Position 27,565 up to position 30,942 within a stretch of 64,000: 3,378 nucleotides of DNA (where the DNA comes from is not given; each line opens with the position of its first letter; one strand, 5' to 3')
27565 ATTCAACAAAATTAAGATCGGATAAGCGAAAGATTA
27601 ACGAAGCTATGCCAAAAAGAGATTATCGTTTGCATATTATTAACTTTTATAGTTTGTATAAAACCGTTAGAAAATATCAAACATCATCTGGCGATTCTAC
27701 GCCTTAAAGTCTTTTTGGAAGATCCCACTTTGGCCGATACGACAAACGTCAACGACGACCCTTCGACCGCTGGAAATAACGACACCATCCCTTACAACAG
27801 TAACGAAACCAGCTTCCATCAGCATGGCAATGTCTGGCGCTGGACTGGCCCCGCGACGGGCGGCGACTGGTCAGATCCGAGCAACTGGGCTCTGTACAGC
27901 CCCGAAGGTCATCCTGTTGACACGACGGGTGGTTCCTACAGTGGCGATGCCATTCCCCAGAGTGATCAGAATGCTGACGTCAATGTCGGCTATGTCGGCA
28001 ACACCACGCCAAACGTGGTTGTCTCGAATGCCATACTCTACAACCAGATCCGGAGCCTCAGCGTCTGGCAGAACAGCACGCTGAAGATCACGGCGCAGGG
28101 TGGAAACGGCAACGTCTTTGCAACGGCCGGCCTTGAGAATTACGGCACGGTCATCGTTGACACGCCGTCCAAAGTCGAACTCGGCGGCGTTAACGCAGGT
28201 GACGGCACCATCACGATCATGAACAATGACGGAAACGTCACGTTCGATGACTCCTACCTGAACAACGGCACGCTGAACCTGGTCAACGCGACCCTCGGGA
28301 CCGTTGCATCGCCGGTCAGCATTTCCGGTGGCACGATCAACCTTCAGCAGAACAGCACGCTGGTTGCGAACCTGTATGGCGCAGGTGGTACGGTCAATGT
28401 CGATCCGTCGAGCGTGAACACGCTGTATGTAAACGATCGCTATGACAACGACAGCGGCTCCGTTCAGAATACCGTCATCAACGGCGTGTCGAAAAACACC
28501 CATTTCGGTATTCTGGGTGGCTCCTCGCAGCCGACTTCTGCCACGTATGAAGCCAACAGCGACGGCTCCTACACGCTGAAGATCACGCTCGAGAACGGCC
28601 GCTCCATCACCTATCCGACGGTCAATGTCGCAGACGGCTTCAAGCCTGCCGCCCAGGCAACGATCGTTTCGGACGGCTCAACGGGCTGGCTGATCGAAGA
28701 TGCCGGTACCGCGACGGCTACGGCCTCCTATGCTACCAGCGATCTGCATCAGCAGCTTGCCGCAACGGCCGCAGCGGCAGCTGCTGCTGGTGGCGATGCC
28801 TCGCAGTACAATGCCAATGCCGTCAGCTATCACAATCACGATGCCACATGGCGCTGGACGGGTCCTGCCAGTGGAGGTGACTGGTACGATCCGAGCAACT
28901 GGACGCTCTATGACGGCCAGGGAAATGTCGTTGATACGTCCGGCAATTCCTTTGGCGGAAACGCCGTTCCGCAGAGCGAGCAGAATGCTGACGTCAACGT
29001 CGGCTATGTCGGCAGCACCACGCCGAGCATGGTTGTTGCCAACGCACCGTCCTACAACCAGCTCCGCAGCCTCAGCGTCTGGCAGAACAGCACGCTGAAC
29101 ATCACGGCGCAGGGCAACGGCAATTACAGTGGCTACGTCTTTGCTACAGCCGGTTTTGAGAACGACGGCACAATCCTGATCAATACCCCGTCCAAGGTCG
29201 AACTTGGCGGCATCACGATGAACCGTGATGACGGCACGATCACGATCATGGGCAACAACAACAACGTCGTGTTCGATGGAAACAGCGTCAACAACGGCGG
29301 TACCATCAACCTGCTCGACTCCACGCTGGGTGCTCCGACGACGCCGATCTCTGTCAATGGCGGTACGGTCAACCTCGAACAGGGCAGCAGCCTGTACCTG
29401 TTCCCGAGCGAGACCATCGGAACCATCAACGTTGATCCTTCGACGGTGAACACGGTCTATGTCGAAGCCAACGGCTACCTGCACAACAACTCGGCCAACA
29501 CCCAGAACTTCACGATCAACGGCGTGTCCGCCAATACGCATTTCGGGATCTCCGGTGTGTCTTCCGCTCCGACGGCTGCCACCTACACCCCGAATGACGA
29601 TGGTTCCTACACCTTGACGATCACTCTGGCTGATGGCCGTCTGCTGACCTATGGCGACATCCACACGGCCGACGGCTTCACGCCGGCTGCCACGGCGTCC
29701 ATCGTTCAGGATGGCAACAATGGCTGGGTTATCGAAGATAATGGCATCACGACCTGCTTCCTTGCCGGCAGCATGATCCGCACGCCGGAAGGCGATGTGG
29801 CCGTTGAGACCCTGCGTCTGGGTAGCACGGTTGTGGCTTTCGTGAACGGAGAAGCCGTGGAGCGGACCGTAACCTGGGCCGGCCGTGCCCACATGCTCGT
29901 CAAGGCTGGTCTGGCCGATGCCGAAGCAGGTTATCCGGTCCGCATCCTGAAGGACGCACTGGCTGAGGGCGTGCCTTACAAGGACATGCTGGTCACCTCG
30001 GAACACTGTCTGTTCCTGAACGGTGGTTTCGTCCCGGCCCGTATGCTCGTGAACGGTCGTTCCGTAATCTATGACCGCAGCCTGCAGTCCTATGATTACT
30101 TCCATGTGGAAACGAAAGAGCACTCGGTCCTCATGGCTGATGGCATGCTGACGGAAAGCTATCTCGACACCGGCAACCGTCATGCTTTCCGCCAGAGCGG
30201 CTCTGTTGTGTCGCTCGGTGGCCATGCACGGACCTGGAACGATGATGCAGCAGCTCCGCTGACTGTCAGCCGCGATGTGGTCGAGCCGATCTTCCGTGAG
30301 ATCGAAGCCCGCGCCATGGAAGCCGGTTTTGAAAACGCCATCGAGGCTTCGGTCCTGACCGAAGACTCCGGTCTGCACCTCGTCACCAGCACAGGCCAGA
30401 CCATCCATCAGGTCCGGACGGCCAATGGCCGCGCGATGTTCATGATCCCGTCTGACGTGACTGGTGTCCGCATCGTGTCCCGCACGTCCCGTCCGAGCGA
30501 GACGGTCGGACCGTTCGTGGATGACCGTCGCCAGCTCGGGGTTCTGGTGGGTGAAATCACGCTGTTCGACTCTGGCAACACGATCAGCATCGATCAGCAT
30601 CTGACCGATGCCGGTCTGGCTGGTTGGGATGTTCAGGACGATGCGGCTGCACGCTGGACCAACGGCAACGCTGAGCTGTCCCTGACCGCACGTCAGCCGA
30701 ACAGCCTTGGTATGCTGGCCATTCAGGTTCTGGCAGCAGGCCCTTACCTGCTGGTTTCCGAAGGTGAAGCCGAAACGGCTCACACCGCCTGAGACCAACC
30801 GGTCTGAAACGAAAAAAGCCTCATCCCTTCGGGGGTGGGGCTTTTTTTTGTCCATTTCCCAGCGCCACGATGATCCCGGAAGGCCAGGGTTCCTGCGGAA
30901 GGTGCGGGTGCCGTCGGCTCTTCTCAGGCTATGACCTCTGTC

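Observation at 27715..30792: Signal-peptide-less, TTG-initiated 1025-aa mosaic: two passenger-like beta-helix units fused to a Hint autoprocessing module and an unknown C-terminal domain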

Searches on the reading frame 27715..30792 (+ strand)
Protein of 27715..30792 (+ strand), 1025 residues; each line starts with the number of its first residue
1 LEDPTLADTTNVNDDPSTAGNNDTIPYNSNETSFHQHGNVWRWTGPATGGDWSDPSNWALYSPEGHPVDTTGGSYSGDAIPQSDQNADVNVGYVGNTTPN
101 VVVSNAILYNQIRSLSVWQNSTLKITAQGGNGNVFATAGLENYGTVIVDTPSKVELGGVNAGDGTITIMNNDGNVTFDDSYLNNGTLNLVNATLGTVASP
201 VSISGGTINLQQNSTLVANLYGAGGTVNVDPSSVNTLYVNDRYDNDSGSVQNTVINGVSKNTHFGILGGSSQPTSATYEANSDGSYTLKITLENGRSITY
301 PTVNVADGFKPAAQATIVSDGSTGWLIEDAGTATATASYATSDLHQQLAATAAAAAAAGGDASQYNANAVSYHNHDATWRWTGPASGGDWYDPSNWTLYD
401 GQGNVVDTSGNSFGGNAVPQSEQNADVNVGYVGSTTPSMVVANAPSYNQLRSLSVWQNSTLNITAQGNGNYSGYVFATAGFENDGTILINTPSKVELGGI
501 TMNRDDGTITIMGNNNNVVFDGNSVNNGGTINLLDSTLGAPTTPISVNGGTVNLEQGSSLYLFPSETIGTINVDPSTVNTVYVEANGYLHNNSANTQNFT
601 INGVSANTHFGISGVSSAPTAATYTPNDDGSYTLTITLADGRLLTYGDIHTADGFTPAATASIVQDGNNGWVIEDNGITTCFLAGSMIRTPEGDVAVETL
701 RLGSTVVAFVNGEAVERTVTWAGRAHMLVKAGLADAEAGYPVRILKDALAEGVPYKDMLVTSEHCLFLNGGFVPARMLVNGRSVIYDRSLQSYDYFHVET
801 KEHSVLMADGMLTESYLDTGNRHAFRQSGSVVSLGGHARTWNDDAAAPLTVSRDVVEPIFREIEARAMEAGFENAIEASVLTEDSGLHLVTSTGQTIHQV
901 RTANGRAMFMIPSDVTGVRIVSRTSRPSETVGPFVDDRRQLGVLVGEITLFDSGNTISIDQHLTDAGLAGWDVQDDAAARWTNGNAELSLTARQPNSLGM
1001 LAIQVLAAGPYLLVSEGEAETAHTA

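Call 3: search_protein_families(library=pfam, proteins=[window:27715-30792:+], max_evalue=1)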
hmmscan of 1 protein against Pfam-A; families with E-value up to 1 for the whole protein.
window:27715-30792:+ (1025 aa): 2 families
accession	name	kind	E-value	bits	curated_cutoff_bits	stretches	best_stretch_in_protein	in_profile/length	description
PF13403.11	Hint_2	-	9e-32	110.9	28.4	1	680-819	1-146/147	Hint domain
PF07495.19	Y_Y_Y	-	0.0035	17.7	26.6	0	620-636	28-44/65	Y_Y_Y domain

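Call 4: search_protein_families(library=ncbifam, proteins=[window:27715-30792:+], max_evalue=1)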
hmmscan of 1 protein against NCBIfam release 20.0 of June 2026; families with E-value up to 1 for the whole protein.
window:27715-30792:+ (1025 aa): 0 families

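Call 5: search_solved_structures(query=window:27715-30792:+, max_evalue=1, show_alignments=2)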
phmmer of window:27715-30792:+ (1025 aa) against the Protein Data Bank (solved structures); distinct sequences matched with E-value up to 1: 0.

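Call 9: find_homologous_proteins(query=window:27715-30792:+, max_evalue=0.001)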
Query window:27715-30792:+ (1025 aa): 37 proteins with E <= 0.001 among 8000 candidates.
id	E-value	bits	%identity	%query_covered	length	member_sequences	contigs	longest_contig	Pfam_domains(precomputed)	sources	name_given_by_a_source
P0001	0.0e+0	2265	100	100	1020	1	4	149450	PF13403.12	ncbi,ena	-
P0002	0.0e+0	1925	86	97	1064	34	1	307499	PF13403.12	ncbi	-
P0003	0.0e+0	1889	83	100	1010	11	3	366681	PF07495.20,PF13403.12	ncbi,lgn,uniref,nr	ncbi:MAG: Hint domain-containing protein [Gluconobacter potus]|uniref:Hint domain-containing protein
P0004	0.0e+0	1870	83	99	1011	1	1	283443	PF13403.12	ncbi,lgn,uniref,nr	ncbi:Hint domain-containing protein [Gluconobacter sp. Dm-62]|uniref:Hint domain-containing protein 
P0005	0.0e+0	1844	82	97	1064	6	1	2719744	PF13403.12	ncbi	-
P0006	0.0e+0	1835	80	100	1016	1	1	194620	PF13403.12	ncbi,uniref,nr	ncbi:Hint domain-containing protein [Gluconobacter aidae]|uniref:Hedgehog/Intein (Hint) domain-conta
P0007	0.0e+0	1807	80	100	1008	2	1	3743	PF13403.12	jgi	-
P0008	0.0e+0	1800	79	99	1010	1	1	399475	PF13403.12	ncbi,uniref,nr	ncbi:Hint domain-containing protein [Gluconobacter sp. Dm-73]|uniref:Hint domain-containing protein 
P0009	0.0e+0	1800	79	99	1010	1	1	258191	PF13403.12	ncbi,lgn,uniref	ncbi:MAG: Hint domain-containing protein [Gluconobacter sp.]|uniref:Hint domain-containing protein n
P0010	0.0e+0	1781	78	97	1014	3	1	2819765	PF13403.12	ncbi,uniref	ncbi:Hint domain-containing protein [Gluconobacter sp. OJB]|uniref:Hint domain-containing protein n=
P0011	0.0e+0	1769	78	100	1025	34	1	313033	PF13403.12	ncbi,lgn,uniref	ncbi:Hint domain-containing protein [Gluconobacter albidus]|uniref:Hint domain-containing protein n=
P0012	0.0e+0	1599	72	97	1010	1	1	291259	PF13403.12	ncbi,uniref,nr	ncbi:Hint domain-containing protein [Gluconobacter morbifer]|uniref:Hedgehog/Intein (Hint) domain-co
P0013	0.0e+0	1360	57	97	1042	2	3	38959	PF13403.12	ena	-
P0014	0.0e+0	1237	57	97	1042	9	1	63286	PF13403.12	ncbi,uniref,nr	ncbi:Hint domain-containing protein [Acetobacter malorum]|uniref:Hint domain-containing protein n=1 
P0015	0.0e+0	1229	56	96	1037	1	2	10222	PF13403.12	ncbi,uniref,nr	ncbi:hypothetical protein CSR02_05165 [Acetobacter pomorum]|uniref:Hedgehog/Intein (Hint) domain-con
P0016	0.0e+0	1210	58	97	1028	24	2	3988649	PF13403.12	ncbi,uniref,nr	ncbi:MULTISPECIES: Hint domain-containing protein [Acetobacter]|uniref:Hedgehog/Intein (Hint) domain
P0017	0.0e+0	1164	54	99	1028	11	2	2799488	PF13403.12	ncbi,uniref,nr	ncbi:Hint domain-containing protein [Acetobacter oryzifermentans]|uniref:Hedgehog/Intein (Hint) doma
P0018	0.0e+0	1156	54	99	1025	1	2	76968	PF13403.12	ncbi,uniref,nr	ncbi:hypothetical protein CSR02_16105 [Acetobacter pomorum]|uniref:Hedgehog/Intein (Hint) domain-con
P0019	0.0e+0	1126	54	99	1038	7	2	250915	PF13403.12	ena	-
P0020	0.0e+0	1121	55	99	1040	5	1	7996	PF13403.12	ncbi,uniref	ncbi:Hint domain-containing protein [Acetobacter malorum]|uniref:Hint domain-containing protein n=1 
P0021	0.0e+0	1109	54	98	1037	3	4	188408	PF13403.12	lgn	-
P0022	0.0e+0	1106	53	97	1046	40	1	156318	PF13403.12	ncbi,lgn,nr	ncbi:Hint domain-containing protein [Acetobacter persici]|nr:Hint domain-containing protein [Acetoba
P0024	2.5e-243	829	55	66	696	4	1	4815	PF13403.12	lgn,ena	-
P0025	3.9e-206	706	42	96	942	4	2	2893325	PF13403.12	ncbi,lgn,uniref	ncbi:Hint domain-containing protein [Kozakia baliensis]|uniref:Hint domain-containing protein n=1 Ta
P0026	2.6e-201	690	45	94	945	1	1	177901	PF13403.12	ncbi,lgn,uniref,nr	ncbi:Hint domain-containing protein [Acetobacter conturbans]|uniref:Hedgehog/Intein (Hint) domain-co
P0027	4.8e-197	676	43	96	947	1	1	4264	PF13403.12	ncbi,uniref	ncbi:Hint domain-containing protein [Acetobacter sp.]|uniref:Hint domain-containing protein n=1 Tax=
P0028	4.1e-192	659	43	95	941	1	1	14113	PF13403.12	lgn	-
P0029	1.1e-190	654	43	95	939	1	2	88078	PF13403.12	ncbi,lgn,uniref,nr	ncbi:Hint domain-containing protein [Acetobacter fallax]|uniref:Hedgehog/Intein (Hint) domain-contai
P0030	8.1e-184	632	52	57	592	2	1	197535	PF13403.12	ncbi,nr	ncbi:hypothetical protein AD949_10170 [Acetobacter orleanensis]|nr:hypothetical protein AD949_10170 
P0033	3.3e-43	166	34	33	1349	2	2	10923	PF14252.12,PF13403.12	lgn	-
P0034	2.1e-22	97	34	18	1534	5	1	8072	PF13403.12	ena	-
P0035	2.7e-22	97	29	34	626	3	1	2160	PF22842.4,PF13403.12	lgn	-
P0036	4.6e-17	80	32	19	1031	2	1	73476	PF13403.12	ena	-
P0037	2.5e-15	74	32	18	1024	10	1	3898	PF01839.30,PF13517.13,PF23743.2,PF13403.12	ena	-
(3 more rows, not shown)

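Call 32: find_encoding_contigs(protein=P0016, flank=10000, max_places=3)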
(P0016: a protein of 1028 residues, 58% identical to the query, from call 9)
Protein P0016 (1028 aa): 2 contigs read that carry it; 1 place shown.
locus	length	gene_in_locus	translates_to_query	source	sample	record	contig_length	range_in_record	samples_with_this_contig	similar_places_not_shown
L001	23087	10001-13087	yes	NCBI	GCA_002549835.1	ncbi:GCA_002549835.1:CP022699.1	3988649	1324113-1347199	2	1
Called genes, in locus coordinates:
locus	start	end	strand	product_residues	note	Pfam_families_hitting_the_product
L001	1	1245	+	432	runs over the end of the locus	PF21129:TibC_1st, PF01075:Glyco_transf_9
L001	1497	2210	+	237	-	-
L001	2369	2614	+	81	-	-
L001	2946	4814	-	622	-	PF00920:ILVD_EDD_N, PF24877:ILV_EDD_C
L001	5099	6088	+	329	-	PF00528:BPD_transp_1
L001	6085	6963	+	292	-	PF00528:BPD_transp_1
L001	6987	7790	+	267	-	PF02463:SMC_N (faint), PF00005:ABC_tran, PF13304:AAA_21 (weak)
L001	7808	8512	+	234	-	PF01895:PhoU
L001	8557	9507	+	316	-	PF00077:RVP (faint), PF09668:Asp_protease (faint), PF13650:Asp_protease_2, PF13975:gag-asp_proteas, PF13650:Asp_protease_2, PF13975:gag-asp_proteas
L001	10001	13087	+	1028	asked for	PF13403:Hint_2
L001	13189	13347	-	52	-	-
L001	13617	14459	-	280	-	PF13460:NAD_binding_10 (weak)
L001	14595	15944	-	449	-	-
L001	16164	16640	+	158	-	PF00572:Ribosomal_L13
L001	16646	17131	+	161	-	PF00380:Ribosomal_S9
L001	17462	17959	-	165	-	PF13238:AAA_18 (weak), PF13671:AAA_33 (faint)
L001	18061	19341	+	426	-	PF00657:Lipase_GDSL, PF13472:Lipase_GDSL_2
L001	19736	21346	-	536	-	PF00450:Peptidase_S10, PF12146:Hydrolase_4 (faint)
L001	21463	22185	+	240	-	-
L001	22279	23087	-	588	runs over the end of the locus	PF04851:ResIII (weak), PF00270:DEAD, PF00271:Helicase_C, PF03880:DbpA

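Call 33: find_encoding_contigs(protein=P0025, flank=10000, max_places=3)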
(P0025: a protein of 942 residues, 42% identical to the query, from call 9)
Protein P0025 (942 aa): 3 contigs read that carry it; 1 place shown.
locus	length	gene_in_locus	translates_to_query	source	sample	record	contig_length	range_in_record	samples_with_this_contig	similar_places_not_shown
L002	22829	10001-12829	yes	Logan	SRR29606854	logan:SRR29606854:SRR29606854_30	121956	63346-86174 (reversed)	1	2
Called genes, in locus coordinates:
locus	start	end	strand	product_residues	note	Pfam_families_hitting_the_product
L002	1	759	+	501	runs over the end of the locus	PF00005:ABC_tran, PF13304:AAA_21 (faint), PF00005:ABC_tran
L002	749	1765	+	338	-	PF02653:BPD_transp_2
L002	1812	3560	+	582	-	PF02733:Dak1, PF02734:Dak2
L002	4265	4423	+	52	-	-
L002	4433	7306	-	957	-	PF07715:Plug, PF00593:TonB_dep_Rec_b-barrel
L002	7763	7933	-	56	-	-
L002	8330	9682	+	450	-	PF01384:PHO4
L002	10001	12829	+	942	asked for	PF13403:Hint_2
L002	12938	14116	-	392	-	PF07690:MFS_1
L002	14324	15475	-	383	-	PF00144:Beta-lactamase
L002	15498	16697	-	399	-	PF03583:LIP, PF12146:Hydrolase_4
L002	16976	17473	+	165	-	PF13801:Metal_resist, PF07813:LTXXQ (weak)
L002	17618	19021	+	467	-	PF02881:SRP54_N, PF00448:SRP54, PF13401:AAA_22 (faint), PF02978:SRP_SPB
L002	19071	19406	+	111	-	PF00886:Ribosomal_S16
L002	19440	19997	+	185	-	PF01782:RimM, PF05239:PRC, PF24986:PRC_RimM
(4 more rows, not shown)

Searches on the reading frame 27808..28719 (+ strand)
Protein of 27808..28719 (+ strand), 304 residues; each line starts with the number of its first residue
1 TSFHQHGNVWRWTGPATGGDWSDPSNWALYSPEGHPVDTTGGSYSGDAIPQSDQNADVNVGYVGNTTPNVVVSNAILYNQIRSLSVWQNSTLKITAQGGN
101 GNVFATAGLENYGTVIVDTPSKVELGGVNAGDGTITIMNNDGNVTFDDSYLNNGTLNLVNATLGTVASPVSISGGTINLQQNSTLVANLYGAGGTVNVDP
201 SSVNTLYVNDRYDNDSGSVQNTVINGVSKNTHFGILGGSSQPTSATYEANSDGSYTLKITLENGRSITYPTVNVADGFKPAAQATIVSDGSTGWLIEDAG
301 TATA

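Call 34: predict_structure(alignment_id=A2)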
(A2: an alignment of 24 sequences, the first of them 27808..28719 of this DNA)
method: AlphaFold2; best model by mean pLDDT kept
length: 304 residues; sequences in the alignment: 24
mean_pLDDT: 87.9   pTM: 0.88
mean pLDDT of the five models: 87.9, 86.9, 86.9, 86.4, 85.7
residues with pLDDT >= 90: 184; 70-90: 93; 50-70: 22; < 50: 5
segments of 3 or more residues with pLDDT < 50: none
pLDDT, mean of each block of 10 residues (from residue 1): 67 92 94 89 79 87 84 93 93 93 93 96 90 94 88 90 91 92 91 87 90 61 93 81 93 95 89 94 89 81 59
secondary structure, 60 per line:
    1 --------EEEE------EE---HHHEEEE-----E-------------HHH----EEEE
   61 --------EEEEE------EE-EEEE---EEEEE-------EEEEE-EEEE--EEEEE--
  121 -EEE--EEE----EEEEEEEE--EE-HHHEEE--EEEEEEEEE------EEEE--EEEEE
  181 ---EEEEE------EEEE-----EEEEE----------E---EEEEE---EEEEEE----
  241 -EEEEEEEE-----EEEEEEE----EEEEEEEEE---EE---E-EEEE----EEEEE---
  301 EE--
elements in order: E9-12 E27-30 E57-60 E69-73 E83-86 E90-94 E102-106 E108-111 E114-118 E122-124 E127-129 E134-141 E150-152 E155-163 E170-173 E176-180 E184-188 E195-198 E204-208 E223-227 E231-236 E242-249 E255-261 E266-274 E285-288 E293-297

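Call 39: fold_search(model_id=the predicted structure, library=pdb)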
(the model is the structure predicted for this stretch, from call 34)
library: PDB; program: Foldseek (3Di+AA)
matches with E <= 10: 472; with E <= 0.001: 0
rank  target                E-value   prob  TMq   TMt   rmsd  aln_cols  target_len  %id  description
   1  7o9p                  8.7e-03  1.00  0.44  0.44   8.8       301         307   14  Crystal structure of the Awp3b (adhesin-like wall protein 3b) A-domain from Candida glabrata showing a gadolinium cluste (released 2021-12-15)
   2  7o9q_B                1.2e-02  0.99  0.43  0.42   7.0       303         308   15  Crystal structure of the Awp1 (adhesin-like wall protein 1) A-domain from Candida glabrata (released 2021-12-15)
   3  7o9o                  1.2e-02  0.99  0.43  0.41   8.6       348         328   14  Crystal structure of the Awp3b (adhesin-like wall protein 3b) A-domain from Candida glabrata (released 2021-12-15)
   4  7o9q_A                2.5e-02  0.98  0.44  0.44   7.4       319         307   16  Crystal structure of the Awp1 (adhesin-like wall protein 1) A-domain from Candida glabrata (released 2021-12-15)
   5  1omj                  2.1e-01  0.08  0.15  0.12  14.5       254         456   11  CRYSTAL STRUCTURE OF A PSYCHROPHILIC ALKALINE PROTEASE FROM PSEUDOMONAS TAC II 18 (released 2003-07-15)
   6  9mne_A                3.4e-01  0.15  0.23  0.10  14.3       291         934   14  Crystal structure of enteropathogenic Escherichia coli EspC (released 2025-10-29)
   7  7qpk_B                4.2e-01  0.18  0.29  0.25  12.7       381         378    9  Structure of the A-region of Awp14 from Candida glabrata (released 2023-01-18)
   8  7koh_D                5.7e-01  0.03  0.13  0.09  19.4       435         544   12  Crystal structure of antigen 43 from Escherichia coli EDL933 (released 2022-03-09)
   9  7fdp_A                6.3e-01  0.41  0.11  0.08  12.1        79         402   19  Crystal structure of PirB insecticidal protein from Photorhabdus akhurstii (released 2022-07-20)
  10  7fdp_B                6.3e-01  0.35  0.10  0.08  12.0        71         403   22  Crystal structure of PirB insecticidal protein from Photorhabdus akhurstii (released 2022-07-20)
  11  9lc9_A                6.7e-01  0.35  0.10  0.07   9.3        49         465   16  Crystal structure of mycothione reductase from Mycobacterium abscessus (released 2026-01-07)
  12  3hda_P                7.4e-01  0.06  0.16  0.14  13.4       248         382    8  PrtC methionine mutants: M226A_DESY (released 2009-06-30)
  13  5him                  8.2e-01  0.11  0.11  0.13  14.5       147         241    8  Crystal structure of glycine sarcosine N-methyltransferase from Methanohalophilus portucalensis in complex with S-adenos (released 2016-11-23)
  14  8d3j_B                8.2e-01  0.04  0.09  0.07  16.4       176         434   11  Crystal structure of human Apoptosis-Inducing Factor (AIF) complexed with 6-fluoro-2-methylquinolin-4-amine (released 2023-11-08)
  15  2b0r_A                8.6e-01  0.08  0.18  0.26  11.4       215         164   12  Crystal Structure of Cyclase-Associated Protein from Cryptosporidium parvum (released 2005-09-27)
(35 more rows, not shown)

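Call 69: find_homologous_proteins(query=A2, max_evalue=0.001)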
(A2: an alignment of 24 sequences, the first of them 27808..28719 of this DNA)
Query A2 (24 sequences) (304 aa, profile of the alignment): 3 proteins with E <= 0.001 among 8000 candidates.
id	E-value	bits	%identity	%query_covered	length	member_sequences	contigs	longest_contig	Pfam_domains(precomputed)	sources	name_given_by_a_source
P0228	2.5e-119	416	57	97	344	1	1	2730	-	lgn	-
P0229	5.0e-114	399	63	83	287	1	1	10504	-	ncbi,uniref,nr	ncbi:hypothetical protein [Gluconobacter oxydans]|uniref:hypothetical protein n=1 Tax=Gluconobacter 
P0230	1.5e-78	282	42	78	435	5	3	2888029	-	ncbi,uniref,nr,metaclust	ncbi:hypothetical protein [Kozakia baliensis]|uniref:Uncharacterized protein n=1 Tax=Kozakia baliens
